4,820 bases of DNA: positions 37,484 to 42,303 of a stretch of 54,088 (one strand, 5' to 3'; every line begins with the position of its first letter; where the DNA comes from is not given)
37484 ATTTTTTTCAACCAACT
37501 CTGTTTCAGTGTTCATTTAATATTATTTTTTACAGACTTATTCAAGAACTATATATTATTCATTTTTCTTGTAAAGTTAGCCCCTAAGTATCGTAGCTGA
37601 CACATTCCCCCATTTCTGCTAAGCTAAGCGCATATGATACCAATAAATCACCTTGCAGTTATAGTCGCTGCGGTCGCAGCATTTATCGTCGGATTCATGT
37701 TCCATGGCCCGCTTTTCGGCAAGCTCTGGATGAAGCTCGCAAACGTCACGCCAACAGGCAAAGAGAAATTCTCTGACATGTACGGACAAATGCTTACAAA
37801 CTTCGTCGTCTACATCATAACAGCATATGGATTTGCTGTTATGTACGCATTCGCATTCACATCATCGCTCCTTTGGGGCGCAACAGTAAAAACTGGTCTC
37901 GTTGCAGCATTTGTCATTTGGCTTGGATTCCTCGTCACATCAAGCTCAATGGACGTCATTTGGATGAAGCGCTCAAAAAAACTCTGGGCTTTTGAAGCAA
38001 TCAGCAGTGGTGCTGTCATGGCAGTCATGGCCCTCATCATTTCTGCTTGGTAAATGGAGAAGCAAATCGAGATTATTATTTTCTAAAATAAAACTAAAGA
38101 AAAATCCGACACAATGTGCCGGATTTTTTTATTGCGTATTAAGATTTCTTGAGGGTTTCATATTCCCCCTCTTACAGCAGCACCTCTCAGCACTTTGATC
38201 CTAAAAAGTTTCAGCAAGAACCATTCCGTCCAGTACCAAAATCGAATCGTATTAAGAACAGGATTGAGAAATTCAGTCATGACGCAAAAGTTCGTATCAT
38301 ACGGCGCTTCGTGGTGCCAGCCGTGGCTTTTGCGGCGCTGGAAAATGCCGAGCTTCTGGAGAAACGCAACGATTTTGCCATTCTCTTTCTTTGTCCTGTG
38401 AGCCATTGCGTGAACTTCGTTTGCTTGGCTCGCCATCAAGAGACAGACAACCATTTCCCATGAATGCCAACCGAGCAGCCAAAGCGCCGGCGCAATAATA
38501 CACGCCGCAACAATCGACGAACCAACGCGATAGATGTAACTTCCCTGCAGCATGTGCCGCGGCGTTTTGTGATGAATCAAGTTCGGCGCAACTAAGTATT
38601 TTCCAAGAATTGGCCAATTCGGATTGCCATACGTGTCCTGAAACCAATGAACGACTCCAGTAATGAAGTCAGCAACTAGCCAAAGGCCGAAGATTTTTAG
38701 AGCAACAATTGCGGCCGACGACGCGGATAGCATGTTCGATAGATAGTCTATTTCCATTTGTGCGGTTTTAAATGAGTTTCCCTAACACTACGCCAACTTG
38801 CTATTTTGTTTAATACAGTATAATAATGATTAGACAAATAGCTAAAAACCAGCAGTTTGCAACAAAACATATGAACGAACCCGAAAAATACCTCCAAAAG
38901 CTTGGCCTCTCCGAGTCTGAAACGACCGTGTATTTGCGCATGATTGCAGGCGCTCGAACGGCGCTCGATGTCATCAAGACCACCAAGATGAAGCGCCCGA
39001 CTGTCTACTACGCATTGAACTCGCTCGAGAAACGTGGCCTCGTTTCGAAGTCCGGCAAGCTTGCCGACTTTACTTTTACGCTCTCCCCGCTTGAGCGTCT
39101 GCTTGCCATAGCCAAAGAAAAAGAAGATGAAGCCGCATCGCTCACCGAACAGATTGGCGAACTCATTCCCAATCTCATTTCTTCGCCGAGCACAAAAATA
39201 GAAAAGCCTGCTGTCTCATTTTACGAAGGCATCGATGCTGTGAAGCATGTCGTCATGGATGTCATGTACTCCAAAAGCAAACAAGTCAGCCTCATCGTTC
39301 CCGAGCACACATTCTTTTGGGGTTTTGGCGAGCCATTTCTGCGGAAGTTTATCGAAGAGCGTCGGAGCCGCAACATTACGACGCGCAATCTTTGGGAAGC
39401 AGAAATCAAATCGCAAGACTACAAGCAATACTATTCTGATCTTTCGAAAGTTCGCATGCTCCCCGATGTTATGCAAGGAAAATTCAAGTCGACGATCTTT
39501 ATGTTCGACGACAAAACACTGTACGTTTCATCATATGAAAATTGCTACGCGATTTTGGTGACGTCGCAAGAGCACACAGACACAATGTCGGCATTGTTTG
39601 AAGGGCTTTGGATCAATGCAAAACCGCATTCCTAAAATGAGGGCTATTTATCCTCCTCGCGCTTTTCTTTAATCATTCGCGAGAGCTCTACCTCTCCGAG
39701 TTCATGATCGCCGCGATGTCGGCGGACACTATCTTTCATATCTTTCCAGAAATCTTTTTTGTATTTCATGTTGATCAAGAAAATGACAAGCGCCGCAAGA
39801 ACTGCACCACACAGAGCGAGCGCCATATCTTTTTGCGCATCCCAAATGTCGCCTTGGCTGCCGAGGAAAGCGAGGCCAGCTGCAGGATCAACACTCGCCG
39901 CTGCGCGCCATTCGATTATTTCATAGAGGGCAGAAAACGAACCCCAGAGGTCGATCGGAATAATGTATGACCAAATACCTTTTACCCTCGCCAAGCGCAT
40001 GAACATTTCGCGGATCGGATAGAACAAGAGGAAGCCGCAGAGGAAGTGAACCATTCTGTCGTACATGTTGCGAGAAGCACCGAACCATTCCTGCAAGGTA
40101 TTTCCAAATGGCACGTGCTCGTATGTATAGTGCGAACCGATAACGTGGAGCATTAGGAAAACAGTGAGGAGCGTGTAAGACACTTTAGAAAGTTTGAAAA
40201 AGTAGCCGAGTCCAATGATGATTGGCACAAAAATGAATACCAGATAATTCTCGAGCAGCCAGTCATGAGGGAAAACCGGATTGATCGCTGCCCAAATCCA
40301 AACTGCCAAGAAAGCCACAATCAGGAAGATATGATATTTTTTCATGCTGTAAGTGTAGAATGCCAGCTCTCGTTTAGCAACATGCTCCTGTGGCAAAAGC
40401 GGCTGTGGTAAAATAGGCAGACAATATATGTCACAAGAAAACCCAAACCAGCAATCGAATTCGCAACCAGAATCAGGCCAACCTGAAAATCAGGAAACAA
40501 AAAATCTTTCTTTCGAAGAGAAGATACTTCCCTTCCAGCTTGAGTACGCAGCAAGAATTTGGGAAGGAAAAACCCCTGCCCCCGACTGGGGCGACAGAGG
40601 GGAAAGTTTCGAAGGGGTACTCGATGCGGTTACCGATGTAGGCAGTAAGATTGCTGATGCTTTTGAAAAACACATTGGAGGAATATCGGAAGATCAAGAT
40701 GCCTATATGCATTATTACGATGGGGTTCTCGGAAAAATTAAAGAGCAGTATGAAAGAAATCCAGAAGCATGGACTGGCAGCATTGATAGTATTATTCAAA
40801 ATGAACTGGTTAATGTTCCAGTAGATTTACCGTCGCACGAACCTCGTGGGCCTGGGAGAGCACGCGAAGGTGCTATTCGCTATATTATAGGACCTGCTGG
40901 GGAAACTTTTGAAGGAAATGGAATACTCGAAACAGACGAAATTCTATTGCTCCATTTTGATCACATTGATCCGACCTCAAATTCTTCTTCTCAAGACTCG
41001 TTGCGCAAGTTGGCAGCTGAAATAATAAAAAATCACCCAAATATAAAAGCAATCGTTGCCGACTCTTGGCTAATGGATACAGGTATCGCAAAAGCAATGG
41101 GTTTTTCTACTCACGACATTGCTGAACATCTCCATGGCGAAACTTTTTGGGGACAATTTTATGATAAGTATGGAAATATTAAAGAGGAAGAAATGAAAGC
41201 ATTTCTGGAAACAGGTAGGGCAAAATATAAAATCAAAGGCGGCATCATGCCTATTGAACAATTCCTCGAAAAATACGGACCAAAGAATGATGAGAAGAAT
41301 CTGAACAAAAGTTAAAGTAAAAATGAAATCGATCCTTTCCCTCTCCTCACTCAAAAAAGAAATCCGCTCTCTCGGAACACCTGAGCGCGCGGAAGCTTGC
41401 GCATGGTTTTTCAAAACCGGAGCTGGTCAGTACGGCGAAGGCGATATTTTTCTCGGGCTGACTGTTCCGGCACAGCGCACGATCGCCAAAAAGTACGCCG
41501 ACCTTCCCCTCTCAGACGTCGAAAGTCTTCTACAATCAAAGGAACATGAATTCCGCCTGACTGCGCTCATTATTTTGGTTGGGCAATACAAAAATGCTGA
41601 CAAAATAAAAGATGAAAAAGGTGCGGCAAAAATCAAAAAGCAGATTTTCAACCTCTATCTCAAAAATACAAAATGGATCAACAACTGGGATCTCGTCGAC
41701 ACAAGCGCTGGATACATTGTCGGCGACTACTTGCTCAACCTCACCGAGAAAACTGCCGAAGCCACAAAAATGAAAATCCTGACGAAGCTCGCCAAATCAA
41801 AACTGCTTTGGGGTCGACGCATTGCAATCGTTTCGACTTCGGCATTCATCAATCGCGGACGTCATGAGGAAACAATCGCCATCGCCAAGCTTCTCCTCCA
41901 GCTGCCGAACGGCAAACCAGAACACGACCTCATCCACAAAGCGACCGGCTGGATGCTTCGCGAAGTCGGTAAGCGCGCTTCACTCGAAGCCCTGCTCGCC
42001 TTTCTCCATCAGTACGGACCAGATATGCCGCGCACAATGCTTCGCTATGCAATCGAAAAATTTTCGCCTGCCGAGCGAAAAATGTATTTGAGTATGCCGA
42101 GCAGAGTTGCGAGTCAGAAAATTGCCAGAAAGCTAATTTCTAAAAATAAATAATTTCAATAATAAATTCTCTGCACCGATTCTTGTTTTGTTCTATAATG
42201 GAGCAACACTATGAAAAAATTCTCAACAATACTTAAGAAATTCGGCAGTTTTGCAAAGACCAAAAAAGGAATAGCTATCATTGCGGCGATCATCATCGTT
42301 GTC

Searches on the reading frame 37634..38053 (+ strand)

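Call 87: search_protein_families(library=pfam, proteins=[window:37634-38053:+], max_evalue=0.0001)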
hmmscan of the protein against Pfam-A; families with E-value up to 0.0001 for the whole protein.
window:37634-38053:+ (139 aa): 1 family
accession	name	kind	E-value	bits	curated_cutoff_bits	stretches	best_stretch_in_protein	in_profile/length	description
PF08570.15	DUF1761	-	8.3e-21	75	31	1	7-136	1-122/123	Protein of unknown function (DUF1761)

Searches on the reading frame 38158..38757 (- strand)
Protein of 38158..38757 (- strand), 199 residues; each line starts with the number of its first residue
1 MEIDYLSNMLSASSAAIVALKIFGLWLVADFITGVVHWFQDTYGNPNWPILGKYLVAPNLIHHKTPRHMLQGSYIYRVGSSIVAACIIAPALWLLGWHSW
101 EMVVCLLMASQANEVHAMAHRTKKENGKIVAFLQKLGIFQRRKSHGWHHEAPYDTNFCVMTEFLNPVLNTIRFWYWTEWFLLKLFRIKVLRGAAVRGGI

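Call 40: search_protein_families(library=pfam, proteins=[window:38158-38757:-], max_evalue=0.0001)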
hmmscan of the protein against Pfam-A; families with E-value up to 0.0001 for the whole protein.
window:38158-38757:- (199 aa): 2 families
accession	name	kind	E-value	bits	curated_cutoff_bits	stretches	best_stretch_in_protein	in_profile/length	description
PF10520.15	Lipid_desat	-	5.6e-37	127.9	26.4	1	26-187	1-170/175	Lipid desaturase domain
PF04116.19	FA_hydroxylase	-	2.1e-05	25.4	31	1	60-170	31-132/132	Fatty acid hydroxylase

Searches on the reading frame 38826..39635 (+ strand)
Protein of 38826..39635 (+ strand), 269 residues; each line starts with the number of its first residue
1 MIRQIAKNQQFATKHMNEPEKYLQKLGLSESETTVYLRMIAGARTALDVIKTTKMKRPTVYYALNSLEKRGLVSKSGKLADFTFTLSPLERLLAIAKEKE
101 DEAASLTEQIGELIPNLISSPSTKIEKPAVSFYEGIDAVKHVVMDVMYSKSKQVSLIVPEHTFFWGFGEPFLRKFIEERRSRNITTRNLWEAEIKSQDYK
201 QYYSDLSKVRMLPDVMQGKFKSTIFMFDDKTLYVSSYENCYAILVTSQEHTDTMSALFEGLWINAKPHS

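Call 40: search_protein_families(library=pfam, proteins=[window:38826-39635:+], max_evalue=0.0001)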
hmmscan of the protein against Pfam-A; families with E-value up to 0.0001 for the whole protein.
window:38826-39635:+ (269 aa): 1 family
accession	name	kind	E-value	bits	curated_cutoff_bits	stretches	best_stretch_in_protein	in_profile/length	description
PF01978.25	TrmB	-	1.3e-11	44.6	25.6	1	23-76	1-55/68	Sugar-specific transcriptional regulator TrmB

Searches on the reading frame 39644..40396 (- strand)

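Call 40: search_protein_families(library=pfam, proteins=[window:39644-40396:-], max_evalue=0.0001)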
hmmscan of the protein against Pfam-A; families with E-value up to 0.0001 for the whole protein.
window:39644-40396:- (250 aa): 1 family
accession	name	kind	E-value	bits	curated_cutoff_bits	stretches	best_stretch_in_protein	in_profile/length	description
PF09997.14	DUF2238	-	5.5e-49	166.1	26.4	1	55-194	2-140/140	Predicted membrane protein (DUF2238)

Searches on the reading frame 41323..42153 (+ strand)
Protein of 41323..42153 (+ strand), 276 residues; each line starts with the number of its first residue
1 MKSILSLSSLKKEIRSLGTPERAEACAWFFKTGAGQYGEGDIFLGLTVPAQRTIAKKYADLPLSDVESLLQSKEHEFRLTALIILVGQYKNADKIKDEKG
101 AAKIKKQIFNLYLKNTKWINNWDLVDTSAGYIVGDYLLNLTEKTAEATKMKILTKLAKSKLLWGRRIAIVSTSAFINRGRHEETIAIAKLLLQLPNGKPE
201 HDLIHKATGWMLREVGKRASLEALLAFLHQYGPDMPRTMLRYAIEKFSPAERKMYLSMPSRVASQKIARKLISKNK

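Call 40: search_protein_families(library=pfam, proteins=[window:41323-42153:+], max_evalue=0.0001)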
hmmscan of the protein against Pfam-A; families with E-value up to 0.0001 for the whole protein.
window:41323-42153:+ (276 aa): 1 family
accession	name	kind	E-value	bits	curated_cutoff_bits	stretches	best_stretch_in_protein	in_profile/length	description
PF08713.17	DNA_alkylation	-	1.3e-50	172.4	21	1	10-247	1-213/213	DNA alkylation repair enzyme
